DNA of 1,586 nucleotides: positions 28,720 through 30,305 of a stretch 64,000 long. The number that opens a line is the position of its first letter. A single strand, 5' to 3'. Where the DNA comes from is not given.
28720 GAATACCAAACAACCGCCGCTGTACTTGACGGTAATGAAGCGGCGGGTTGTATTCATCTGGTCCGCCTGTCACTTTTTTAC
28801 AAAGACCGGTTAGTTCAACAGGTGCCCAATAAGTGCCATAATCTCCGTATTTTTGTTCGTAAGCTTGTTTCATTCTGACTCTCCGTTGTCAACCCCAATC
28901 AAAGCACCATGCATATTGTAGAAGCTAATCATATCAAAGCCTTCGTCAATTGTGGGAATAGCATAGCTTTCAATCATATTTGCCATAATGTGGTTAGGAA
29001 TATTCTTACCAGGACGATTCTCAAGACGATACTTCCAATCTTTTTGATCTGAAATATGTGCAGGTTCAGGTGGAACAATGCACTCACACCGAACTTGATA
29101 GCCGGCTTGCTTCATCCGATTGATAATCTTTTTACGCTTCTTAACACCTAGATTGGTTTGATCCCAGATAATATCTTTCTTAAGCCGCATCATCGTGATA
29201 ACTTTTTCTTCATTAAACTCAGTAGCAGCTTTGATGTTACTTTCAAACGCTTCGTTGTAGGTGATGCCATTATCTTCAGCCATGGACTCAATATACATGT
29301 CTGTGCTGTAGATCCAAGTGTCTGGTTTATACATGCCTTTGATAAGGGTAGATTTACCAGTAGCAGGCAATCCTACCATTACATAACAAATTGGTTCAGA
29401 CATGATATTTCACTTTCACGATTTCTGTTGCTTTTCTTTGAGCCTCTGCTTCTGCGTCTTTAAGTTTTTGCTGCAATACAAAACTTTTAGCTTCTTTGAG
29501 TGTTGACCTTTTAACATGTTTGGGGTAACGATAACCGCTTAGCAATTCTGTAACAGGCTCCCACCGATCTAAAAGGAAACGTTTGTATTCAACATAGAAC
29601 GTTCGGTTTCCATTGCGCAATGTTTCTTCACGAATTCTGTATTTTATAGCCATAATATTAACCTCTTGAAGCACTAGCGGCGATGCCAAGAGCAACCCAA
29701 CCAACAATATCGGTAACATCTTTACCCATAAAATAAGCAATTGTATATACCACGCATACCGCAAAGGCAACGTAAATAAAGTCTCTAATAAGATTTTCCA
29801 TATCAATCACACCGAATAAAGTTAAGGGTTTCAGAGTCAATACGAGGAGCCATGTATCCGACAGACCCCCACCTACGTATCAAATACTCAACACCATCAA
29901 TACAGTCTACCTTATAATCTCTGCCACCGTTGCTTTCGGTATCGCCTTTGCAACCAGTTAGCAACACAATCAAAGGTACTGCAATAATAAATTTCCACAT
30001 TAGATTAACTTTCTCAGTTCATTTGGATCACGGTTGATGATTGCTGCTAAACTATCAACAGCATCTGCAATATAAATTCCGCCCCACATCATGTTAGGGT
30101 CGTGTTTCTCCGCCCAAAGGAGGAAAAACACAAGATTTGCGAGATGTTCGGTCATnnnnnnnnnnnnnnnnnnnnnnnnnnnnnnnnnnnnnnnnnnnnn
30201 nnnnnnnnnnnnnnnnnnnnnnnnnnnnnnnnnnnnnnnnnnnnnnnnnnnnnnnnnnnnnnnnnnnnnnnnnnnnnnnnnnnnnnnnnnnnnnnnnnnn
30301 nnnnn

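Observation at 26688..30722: tRNA-repair toolkit with polynucleotide kinase split into two genes flanking three small membrane or lipoprotein genes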

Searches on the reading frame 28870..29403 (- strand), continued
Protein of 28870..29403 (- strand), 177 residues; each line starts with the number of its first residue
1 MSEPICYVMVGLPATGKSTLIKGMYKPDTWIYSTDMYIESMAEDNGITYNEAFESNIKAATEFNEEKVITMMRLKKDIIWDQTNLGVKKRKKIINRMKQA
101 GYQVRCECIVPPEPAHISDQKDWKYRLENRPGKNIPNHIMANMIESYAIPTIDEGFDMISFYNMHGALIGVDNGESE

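Call 34: find_homologous_proteins(query=window:28870-29403:-, max_evalue=0.00001)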
Query window:28870-29403:- (177 aa): 503 proteins with E <= 0.00001 among 569 candidates; the best 120 are listed.
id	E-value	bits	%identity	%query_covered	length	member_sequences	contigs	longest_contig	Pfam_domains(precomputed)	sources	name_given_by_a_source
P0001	2.1e-107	375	91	100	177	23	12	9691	PF13671.13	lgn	-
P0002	5.7e-105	367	89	100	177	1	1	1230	PF13671.13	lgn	-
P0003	3.9e-103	361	88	100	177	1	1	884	PF13671.13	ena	-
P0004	1.3e-102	359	87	99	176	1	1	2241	PF13671.13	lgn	-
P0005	2.1e-101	355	86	99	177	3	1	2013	PF06414.19,PF13671.13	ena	-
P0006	2.4e-98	345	82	100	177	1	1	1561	PF06414.19,PF01591.25,PF13671.13,PF08433.17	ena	-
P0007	6.4e-91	321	78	99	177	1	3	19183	PF06414.19,PF13671.13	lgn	-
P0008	7.0e-91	321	78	99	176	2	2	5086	PF06414.19,PF01591.25,PF13671.13,PF08433.17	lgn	-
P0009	2.8e-90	319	77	100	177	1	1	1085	PF06414.19,PF13671.13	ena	-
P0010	4.1e-90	318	76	100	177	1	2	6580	PF06414.19,PF13671.13,PF08433.17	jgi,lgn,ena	jgi:predicted kinase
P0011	4.6e-90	318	77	99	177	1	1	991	PF06414.19,PF13671.13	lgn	-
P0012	7.9e-89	314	78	99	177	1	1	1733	PF13671.13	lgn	-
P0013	8.1e-89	314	77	100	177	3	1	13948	PF06414.19,PF13671.13,PF08433.17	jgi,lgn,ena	-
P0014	3.9e-88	312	78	96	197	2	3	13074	PF06414.19,PF13671.13,PF08433.17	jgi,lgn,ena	jgi:predicted kinase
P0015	6.4e-88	311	82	95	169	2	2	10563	PF06414.19,PF13671.13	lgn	-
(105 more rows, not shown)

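Call 41: predict_structure(alignment_id=A2)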
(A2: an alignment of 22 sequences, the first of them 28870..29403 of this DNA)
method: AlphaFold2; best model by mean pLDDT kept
length: 177 residues; sequences in the alignment: 22
mean_pLDDT: 88.9   pTM: 0.84
mean pLDDT of the five models: 88.9, 88.5, 88.1, 87.3, 86.2
residues with pLDDT >= 90: 91; 70-90: 82; 50-70: 3; < 50: 1
segments of 3 or more residues with pLDDT < 50: none
pLDDT, mean of each block of 10 residues (from residue 1): 89 89 85 88 87 87 93 95 86 96 96 89 89 76 88 95 93 72
secondary structure, 60 per line:
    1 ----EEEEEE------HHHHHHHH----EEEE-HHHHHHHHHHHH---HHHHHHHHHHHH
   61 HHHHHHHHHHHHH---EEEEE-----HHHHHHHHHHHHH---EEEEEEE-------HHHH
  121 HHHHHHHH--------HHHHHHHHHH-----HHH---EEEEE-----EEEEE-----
elements in order: E5-10 H17-24 E29-32 H34-45 H49-73 E77-81 H87-99 E103-109 H117-128 H137-146 E158-162 E168-172

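Call 48: search_protein_families(library=pfam, proteins=[L004:5375-6001:+], max_evalue=0.1)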
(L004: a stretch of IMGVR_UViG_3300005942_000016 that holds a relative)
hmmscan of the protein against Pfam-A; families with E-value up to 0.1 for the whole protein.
L004:5375-6001:+ (208 aa): 1 family
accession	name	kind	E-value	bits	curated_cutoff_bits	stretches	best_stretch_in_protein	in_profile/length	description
PF01966.28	HD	-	0.082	13.6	22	0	56-129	27-106/116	HD domain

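Call 72: list_cluster_members(proteins=[P0271, window:28870-29403:-, window:26688-27818:-])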
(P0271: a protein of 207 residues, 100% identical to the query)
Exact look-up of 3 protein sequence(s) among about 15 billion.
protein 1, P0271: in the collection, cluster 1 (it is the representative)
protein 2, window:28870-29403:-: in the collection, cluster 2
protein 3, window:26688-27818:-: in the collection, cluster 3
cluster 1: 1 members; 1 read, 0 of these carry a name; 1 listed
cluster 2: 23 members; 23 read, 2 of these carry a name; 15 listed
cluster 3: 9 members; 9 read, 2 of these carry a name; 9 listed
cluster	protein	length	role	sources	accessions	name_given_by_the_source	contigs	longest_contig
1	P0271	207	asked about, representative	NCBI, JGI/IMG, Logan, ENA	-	-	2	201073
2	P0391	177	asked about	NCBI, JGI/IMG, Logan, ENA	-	-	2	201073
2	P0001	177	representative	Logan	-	-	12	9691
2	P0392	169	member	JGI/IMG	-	hypothetical protein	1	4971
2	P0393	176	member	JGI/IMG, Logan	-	predicted kinase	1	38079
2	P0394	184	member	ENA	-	-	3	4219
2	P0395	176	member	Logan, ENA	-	-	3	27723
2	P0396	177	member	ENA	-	-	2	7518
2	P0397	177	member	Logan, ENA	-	-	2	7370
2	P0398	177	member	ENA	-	-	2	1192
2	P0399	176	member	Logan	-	-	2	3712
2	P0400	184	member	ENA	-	-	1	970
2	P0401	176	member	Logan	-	-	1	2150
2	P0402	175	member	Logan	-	-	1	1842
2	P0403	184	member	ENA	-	-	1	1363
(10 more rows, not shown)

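Call 73: find_encoding_contigs(protein=window:28870-29403:-, flank=3000, max_places=3)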
Protein window:28870-29403:- (177 aa): 4 contigs read that carry it; 1 place shown.
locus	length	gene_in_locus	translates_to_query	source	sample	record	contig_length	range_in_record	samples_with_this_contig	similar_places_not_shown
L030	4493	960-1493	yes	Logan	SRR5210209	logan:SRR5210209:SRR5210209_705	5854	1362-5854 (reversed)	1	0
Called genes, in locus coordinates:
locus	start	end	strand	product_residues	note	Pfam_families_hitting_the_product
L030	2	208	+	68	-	?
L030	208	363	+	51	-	-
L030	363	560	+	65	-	-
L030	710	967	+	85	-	-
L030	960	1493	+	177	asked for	PF13671:AAA_33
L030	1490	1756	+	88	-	-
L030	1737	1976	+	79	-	-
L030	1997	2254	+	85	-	-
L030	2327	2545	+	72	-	-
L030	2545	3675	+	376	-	PF09511:RNA_lig_T4_1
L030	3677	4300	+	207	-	-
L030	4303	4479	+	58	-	-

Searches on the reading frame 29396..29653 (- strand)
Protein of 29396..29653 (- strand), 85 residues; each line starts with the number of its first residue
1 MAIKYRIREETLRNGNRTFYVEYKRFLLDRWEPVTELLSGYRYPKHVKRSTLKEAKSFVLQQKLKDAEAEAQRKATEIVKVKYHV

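Call 24: search_protein_families(library=phrogs, proteins=[window:29396-29653:-], max_evalue=1)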
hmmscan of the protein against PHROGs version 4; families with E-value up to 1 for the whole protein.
window:29396-29653:- (85 aa): 3 families
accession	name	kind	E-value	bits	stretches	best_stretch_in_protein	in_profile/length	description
phrog_18049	-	unknown function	0.00084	20.6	1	1-71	1-66/75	-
phrog_35167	-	unknown function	0.0077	16.9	1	21-64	9-54/196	-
phrog_13062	-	unknown function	0.036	15.1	1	3-66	3-65/90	-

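Call 25: search_protein_families(library=pfam, proteins=[window:29396-29653:-], max_evalue=1)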
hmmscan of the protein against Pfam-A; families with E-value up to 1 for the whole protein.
window:29396-29653:- (85 aa): 0 families

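Call 27: find_related_loci(query=window:29396-29653:-, collection=viral_contigs, flank=4000)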
Query window:29396-29653:- (85 aa) in viral_contigs; peptide patterns used: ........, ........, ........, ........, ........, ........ (x = any residue, [..] = any of these).
6 stretches matched a pattern; 1 encode a relative of the query (tblastn E <= 1e-3); 1 distinct loci.
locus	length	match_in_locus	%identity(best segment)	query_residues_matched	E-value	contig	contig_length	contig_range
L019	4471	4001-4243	64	1-84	4e-30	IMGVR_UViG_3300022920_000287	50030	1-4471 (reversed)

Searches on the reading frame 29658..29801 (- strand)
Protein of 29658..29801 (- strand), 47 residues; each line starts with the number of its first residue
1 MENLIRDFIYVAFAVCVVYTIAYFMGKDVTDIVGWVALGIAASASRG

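Call 24: search_protein_families(library=phrogs, proteins=[window:29658-29801:-], max_evalue=1)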
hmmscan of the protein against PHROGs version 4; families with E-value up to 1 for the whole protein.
window:29658-29801:- (47 aa): 0 families

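Call 25: search_protein_families(library=pfam, proteins=[window:29658-29801:-], max_evalue=1)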
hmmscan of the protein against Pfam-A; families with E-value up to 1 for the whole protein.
window:29658-29801:- (47 aa): 1 family
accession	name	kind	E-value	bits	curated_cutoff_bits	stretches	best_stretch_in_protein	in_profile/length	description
PF12666.12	PrgI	-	0.12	13.4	27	1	5-42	19-56/91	PrgI family protein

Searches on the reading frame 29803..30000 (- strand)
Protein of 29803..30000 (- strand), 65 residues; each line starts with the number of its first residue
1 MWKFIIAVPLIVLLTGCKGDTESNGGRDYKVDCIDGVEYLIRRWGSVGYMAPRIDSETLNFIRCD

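Call 3: search_protein_families(library=pfam, proteins=[window:29803-30000:-], max_evalue=0.01)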
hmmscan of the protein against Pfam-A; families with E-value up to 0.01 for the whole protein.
window:29803-30000:- (65 aa): 0 families

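Call 8: search_protein_families(library=phrogs, proteins=[window:29803-30000:-], max_evalue=0.001)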
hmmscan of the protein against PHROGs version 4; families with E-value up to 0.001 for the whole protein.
window:29803-30000:- (65 aa): 0 families

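Call 24: search_protein_families(library=phrogs, proteins=[window:29803-30000:-], max_evalue=1)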
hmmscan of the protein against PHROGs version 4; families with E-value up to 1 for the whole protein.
window:29803-30000:- (65 aa): 6 families
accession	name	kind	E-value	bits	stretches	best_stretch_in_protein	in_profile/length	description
phrog_902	-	unknown function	0.027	15.8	1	1-22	8-29/118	-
phrog_8372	-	unknown function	0.12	13.4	1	1-38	1-37/58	-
phrog_7772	-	unknown function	0.14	13.1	1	3-47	2-47/139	-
phrog_3641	-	unknown function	0.23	12.8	1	4-36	11-47/69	-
phrog_1119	-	moron, auxiliary metabolic gene and host takeover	0.25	12.8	1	1-20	1-20/78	Cor superinfection exclusion protein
phrog_32041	-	unknown function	0.26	12.6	1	7-46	7-48/77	-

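Call 25: search_protein_families(library=pfam, proteins=[window:29803-30000:-], max_evalue=1)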
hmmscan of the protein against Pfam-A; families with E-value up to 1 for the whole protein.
window:29803-30000:- (65 aa): 1 family
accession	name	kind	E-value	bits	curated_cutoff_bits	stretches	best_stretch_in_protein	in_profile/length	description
PF20037.4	DUF6440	-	0.061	13.6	26.5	1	31-57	21-47/53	Family of unknown function (DUF6440)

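Call 26: find_related_loci(query=window:29803-30000:-, collection=viral_contigs, flank=4000)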
Query window:29803-30000:- (65 aa) in viral_contigs; peptide patterns used: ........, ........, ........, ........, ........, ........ (x = any residue, [..] = any of these).
8 stretches matched a pattern, but none encodes a relative of the query by tblastn (E <= 1e-3).

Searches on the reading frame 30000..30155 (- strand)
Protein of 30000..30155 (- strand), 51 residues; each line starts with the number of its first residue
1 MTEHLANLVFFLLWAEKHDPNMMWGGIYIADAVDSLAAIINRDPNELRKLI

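Call 3: search_protein_families(library=pfam, proteins=[window:30000-30155:-], max_evalue=0.01)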
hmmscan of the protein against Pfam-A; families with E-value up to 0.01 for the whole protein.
window:30000-30155:- (51 aa): 0 families

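Call 8: search_protein_families(library=phrogs, proteins=[window:30000-30155:-], max_evalue=0.001)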
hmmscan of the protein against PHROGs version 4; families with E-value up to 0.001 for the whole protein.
window:30000-30155:- (51 aa): 0 families

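Call 24: search_protein_families(library=phrogs, proteins=[window:30000-30155:-], max_evalue=1)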
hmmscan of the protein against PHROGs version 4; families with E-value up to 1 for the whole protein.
window:30000-30155:- (51 aa): 0 families

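Call 25: search_protein_families(library=pfam, proteins=[window:30000-30155:-], max_evalue=1)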
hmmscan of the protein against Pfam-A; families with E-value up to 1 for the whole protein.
window:30000-30155:- (51 aa): 0 families

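Call 64: find_related_loci(query=window:30000-30155:-, collection=viral_contigs, flank=3000)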
Query window:30000-30155:- (51 aa) in viral_contigs; peptide patterns used: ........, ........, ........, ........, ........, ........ (x = any residue, [..] = any of these).
32 stretches matched a pattern; 6 encode a relative of the query (tblastn E <= 1e-3); 6 distinct loci.
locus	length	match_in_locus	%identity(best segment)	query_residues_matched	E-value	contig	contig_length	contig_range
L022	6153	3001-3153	73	1-51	4e-24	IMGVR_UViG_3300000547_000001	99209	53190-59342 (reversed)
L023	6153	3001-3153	73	1-51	4e-24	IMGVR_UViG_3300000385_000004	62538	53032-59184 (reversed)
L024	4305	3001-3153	75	1-51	1e-23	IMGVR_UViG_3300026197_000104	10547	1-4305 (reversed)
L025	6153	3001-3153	69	1-51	4e-22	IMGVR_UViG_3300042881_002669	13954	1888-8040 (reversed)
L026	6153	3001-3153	67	1-51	1e-21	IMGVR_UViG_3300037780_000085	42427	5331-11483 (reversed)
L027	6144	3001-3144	54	2-49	4e-15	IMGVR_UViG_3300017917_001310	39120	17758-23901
